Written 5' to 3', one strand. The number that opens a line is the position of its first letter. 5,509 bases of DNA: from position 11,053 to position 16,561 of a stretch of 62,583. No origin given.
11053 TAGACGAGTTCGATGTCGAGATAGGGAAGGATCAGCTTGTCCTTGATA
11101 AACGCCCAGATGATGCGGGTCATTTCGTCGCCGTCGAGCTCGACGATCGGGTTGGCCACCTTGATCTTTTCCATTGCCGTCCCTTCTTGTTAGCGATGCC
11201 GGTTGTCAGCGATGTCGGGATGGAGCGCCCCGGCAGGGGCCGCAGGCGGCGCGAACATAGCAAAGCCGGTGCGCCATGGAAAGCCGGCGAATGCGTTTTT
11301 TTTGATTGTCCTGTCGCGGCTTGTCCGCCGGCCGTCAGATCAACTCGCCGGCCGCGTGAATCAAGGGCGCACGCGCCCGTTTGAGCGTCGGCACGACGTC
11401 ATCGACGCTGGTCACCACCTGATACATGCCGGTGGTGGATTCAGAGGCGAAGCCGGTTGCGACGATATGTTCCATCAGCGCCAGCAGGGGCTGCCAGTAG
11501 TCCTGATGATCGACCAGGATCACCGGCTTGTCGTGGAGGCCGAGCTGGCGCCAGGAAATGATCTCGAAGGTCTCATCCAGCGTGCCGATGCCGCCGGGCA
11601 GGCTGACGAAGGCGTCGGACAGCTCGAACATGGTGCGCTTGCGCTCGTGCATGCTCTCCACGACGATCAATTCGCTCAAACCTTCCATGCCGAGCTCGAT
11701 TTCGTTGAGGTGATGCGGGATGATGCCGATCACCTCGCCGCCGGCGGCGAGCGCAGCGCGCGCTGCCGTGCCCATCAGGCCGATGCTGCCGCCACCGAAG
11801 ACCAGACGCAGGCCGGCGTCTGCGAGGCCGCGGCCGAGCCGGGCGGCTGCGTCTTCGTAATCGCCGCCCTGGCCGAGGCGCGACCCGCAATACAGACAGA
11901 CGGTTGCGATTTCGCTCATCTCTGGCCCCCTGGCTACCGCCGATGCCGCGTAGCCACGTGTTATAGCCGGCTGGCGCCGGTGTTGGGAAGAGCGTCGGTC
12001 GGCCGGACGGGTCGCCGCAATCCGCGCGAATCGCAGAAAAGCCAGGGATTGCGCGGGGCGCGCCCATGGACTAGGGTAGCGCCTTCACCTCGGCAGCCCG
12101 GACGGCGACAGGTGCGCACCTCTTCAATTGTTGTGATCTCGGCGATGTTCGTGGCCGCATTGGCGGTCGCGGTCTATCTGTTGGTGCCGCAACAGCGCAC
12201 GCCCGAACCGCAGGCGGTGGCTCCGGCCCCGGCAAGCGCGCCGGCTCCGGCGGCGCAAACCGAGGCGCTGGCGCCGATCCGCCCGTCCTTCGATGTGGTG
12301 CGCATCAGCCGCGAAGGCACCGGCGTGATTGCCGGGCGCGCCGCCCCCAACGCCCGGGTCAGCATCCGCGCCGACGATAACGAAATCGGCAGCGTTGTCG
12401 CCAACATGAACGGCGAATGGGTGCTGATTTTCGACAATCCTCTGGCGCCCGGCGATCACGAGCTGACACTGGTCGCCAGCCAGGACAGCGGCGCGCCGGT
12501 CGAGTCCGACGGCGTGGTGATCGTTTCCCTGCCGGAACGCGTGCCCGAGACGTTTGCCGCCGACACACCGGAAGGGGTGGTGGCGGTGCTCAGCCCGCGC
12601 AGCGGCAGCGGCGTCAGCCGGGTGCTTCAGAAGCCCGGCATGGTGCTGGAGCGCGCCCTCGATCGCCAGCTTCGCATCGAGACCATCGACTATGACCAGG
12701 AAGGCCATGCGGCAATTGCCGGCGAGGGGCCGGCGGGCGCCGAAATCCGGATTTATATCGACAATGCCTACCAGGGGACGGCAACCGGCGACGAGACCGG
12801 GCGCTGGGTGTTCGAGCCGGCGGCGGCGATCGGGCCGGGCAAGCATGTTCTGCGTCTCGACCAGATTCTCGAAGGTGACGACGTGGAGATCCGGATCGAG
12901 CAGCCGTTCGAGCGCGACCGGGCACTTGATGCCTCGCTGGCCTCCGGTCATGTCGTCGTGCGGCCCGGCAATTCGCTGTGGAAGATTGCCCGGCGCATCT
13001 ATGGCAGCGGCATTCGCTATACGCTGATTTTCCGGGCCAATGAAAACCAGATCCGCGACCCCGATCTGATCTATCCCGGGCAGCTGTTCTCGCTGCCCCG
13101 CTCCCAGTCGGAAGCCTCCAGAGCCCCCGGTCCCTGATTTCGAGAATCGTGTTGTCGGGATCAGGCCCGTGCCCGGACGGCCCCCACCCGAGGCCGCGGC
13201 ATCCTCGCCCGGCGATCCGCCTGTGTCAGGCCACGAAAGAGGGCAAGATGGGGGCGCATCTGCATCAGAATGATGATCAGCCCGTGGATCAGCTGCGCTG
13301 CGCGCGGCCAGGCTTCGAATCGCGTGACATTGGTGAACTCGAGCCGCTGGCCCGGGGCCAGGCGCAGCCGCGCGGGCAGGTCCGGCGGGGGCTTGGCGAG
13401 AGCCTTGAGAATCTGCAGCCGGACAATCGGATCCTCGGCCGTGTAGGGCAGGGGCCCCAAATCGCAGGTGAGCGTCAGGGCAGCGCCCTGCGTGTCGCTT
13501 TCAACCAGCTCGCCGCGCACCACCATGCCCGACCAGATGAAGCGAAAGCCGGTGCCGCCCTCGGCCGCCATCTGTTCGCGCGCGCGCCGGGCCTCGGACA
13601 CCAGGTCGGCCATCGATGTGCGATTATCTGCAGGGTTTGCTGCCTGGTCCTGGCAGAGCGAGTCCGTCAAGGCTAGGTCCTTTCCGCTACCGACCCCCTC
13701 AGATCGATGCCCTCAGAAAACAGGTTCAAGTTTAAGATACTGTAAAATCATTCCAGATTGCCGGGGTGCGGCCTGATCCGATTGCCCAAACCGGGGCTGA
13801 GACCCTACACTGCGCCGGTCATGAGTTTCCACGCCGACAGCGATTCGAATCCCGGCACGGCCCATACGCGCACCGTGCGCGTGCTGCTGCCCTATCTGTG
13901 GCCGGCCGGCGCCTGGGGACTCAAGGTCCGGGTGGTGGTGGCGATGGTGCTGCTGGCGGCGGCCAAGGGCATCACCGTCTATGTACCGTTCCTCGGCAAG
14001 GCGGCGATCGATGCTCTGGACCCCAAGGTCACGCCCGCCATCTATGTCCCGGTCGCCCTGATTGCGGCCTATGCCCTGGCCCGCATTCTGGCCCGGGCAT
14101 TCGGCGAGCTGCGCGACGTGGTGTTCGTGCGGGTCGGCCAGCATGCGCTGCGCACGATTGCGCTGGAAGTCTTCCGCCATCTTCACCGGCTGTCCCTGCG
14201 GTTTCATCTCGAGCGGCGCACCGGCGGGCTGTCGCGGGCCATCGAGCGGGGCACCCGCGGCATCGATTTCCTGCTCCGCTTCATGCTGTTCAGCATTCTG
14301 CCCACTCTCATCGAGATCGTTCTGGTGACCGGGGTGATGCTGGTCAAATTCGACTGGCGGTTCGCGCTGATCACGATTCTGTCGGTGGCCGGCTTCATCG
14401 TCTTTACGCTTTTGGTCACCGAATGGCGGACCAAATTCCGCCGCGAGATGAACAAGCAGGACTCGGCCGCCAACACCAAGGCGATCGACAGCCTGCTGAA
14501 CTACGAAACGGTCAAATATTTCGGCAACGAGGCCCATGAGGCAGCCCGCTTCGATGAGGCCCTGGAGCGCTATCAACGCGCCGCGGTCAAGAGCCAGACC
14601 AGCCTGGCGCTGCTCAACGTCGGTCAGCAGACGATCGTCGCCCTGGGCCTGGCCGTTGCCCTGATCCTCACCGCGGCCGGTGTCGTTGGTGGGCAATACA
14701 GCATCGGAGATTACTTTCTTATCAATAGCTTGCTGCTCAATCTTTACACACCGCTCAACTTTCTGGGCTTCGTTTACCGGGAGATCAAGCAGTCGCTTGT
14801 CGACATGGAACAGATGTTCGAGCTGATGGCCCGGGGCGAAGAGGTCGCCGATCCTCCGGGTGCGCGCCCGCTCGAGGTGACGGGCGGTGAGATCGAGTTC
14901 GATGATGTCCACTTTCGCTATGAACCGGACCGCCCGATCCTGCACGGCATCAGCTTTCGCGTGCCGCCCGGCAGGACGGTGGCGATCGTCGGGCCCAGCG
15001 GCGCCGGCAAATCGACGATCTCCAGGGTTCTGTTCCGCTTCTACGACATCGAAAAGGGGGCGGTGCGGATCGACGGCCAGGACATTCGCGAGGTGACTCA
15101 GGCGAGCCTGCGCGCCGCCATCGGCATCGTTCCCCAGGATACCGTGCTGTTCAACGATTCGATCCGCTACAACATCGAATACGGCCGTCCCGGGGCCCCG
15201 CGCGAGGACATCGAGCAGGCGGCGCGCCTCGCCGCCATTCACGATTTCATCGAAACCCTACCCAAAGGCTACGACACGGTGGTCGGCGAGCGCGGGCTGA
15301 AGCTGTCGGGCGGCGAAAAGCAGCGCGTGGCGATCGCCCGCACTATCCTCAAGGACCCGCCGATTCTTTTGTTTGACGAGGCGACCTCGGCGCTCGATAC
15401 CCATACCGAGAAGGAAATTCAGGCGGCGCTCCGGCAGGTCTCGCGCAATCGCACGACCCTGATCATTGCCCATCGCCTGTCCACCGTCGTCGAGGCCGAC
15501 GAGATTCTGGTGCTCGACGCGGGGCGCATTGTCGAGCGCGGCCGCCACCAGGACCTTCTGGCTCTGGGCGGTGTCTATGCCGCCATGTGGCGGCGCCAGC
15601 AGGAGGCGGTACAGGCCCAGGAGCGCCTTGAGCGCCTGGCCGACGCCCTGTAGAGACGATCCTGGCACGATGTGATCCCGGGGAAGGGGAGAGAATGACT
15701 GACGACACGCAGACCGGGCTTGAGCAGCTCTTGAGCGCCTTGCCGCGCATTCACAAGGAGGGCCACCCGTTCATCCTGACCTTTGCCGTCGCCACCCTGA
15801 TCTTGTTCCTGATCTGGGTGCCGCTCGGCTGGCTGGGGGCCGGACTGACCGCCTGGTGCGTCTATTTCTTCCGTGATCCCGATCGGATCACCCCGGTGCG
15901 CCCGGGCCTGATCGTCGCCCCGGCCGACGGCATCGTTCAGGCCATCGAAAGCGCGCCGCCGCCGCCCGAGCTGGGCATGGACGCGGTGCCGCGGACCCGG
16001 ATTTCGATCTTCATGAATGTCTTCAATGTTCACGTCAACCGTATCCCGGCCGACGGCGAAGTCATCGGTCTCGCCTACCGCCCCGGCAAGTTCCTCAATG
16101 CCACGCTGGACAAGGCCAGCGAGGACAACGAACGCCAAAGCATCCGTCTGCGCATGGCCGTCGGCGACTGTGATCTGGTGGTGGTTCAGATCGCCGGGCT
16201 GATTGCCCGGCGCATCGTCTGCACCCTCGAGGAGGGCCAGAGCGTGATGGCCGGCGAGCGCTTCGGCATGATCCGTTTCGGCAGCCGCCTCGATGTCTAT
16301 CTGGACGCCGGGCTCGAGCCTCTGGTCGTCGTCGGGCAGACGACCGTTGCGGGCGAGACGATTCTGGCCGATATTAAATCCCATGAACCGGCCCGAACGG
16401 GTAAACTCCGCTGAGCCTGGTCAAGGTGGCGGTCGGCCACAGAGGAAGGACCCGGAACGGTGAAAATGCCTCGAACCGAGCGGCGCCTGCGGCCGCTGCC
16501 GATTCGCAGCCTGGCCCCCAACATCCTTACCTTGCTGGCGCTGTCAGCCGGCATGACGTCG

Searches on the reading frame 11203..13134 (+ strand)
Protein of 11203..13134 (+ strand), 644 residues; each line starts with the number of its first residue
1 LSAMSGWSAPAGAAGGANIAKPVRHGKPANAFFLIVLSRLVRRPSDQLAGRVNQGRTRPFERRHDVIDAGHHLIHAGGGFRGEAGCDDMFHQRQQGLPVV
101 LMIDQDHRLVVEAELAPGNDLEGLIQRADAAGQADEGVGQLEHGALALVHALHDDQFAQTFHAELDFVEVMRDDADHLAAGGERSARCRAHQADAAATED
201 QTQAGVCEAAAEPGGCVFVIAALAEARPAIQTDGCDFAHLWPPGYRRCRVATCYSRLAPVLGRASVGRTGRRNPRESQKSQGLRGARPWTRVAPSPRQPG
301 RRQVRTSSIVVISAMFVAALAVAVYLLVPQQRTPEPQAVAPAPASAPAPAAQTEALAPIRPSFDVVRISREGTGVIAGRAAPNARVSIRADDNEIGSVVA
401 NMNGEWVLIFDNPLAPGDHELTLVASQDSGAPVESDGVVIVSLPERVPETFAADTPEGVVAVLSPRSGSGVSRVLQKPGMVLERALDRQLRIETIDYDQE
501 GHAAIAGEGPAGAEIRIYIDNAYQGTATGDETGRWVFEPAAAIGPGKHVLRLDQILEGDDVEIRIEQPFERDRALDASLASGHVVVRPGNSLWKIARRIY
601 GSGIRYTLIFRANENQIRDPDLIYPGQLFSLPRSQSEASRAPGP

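Call 65: search_protein_families(library=pfam, proteins=[window:11203-13134:+], max_evalue=0.00001)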
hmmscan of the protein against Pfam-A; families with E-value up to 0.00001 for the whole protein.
window:11203-13134:+ (644 aa): 3 families
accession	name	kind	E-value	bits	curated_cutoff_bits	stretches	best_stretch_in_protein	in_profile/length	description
PF17936.7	Big_6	-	6.4e-09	36.4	27.6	0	365-430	7-71/83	Bacterial Ig domain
PF01476.26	LysM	-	1.7e-08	34.7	20.9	1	585-631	2-42/43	LysM domain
PF19077.6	Big_13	-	4.4e-07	30.8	27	0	377-435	32-93/102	Bacterial Ig-like domain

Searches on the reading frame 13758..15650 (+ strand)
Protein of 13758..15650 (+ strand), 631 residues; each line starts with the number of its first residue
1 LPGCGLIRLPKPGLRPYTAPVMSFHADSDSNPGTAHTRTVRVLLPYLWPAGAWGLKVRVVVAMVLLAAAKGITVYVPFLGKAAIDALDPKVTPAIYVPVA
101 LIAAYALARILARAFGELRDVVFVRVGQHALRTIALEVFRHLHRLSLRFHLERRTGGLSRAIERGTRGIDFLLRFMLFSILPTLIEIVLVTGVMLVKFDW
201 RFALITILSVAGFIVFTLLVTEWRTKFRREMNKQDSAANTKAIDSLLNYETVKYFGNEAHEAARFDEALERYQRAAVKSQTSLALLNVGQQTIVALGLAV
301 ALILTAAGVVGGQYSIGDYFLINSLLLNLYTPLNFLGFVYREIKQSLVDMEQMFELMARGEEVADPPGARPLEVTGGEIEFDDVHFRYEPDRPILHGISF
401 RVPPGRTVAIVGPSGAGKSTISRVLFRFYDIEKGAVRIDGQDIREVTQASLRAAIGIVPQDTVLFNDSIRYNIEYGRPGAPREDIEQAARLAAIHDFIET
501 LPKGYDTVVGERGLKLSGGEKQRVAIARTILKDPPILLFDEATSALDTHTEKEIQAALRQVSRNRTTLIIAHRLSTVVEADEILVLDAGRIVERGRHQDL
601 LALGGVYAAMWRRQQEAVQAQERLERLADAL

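Call 65: search_protein_families(library=pfam, proteins=[window:13758-15650:+], max_evalue=0.00001)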
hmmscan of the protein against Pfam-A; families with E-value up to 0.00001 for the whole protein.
window:13758-15650:+ (631 aa): 3 families
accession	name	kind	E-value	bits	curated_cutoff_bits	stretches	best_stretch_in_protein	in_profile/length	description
PF00664.28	ABC_membrane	-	6.8e-43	147.8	28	1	60-332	2-273/274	ABC transporter transmembrane region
PF00005.33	ABC_tran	-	2.7e-34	119.2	25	1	395-544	1-137/137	ABC transporter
PF02463.25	SMC_N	-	7.2e-10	39.1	40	1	429-584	104-209/220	RecF/RecN/SMC N terminal domain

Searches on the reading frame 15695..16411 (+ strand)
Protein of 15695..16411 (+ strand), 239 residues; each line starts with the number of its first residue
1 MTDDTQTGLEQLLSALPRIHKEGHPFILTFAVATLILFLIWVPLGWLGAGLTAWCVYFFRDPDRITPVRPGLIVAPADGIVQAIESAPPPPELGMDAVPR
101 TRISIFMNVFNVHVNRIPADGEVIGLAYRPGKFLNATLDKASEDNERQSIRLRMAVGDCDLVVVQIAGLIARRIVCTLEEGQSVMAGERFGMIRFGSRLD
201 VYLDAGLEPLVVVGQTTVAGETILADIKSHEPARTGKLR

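Call 65: search_protein_families(library=pfam, proteins=[window:15695-16411:+], max_evalue=0.00001)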
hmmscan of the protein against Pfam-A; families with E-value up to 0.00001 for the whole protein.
window:15695-16411:+ (239 aa): 1 family
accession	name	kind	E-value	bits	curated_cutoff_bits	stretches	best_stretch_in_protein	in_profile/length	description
PF02666.20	PS_Dcarbxylase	-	1.7e-44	152.3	22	1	51-224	1-197/198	Phosphatidylserine decarboxylase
